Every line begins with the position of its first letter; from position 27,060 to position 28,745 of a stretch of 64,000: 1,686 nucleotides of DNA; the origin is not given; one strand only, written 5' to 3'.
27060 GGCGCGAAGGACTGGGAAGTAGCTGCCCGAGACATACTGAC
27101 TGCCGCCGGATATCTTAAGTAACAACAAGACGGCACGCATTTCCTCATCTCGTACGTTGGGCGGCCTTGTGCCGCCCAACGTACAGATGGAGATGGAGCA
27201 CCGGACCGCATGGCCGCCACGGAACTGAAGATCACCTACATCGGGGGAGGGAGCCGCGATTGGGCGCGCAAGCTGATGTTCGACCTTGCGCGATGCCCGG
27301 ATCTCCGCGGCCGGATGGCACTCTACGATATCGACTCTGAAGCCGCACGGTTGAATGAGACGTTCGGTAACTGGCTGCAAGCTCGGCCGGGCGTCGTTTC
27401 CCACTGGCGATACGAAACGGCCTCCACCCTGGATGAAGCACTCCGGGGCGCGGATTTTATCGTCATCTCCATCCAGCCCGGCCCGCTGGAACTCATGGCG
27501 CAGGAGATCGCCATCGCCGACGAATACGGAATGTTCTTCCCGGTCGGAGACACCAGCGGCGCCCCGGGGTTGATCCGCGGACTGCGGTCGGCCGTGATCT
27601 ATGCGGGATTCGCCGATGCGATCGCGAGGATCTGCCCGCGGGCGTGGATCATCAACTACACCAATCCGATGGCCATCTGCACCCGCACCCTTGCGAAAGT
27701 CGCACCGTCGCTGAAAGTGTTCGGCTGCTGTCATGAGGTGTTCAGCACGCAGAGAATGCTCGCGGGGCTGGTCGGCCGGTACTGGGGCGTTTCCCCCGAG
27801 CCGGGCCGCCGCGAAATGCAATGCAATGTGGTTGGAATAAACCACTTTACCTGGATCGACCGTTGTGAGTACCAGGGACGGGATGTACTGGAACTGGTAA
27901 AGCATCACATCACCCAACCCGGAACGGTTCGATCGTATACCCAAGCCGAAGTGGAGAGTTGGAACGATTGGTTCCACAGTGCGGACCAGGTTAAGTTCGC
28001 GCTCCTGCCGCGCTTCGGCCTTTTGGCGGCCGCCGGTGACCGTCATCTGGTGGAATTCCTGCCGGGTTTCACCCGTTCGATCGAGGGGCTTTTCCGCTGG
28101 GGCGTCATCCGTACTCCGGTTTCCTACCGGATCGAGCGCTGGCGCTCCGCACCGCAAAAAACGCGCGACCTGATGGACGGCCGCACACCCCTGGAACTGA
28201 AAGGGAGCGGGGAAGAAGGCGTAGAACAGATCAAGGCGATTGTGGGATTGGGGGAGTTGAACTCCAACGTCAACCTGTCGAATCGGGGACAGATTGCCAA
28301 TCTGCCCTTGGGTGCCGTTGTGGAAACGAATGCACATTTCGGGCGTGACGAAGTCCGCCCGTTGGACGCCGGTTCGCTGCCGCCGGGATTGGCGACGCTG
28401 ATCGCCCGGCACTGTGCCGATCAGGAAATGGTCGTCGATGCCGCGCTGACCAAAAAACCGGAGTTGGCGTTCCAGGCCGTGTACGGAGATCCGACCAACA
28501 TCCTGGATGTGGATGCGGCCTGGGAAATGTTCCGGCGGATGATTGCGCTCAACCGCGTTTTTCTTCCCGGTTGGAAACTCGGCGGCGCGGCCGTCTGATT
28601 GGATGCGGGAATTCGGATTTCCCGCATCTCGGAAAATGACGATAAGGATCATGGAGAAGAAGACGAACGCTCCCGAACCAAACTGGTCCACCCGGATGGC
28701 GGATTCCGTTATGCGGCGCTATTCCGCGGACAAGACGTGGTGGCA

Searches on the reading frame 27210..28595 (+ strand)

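Call 61: search_protein_families(library=pfam, proteins=[window:27210-28595:+], max_evalue=0.01)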
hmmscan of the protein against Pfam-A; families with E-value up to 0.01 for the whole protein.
window:27210-28595:+ (462 aa): 2 families
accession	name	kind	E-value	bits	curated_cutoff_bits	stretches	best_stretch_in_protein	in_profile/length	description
PF02056.22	Glyco_hydro_4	-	2.5e-43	148.2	23.2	1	7-188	1-181/183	Family 4 glycosyl hydrolase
PF11975.13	Glyco_hydro_4C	-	3.7e-41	141.9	24.1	1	207-429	1-210/211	Family 4 glycosyl hydrolase C-terminal domain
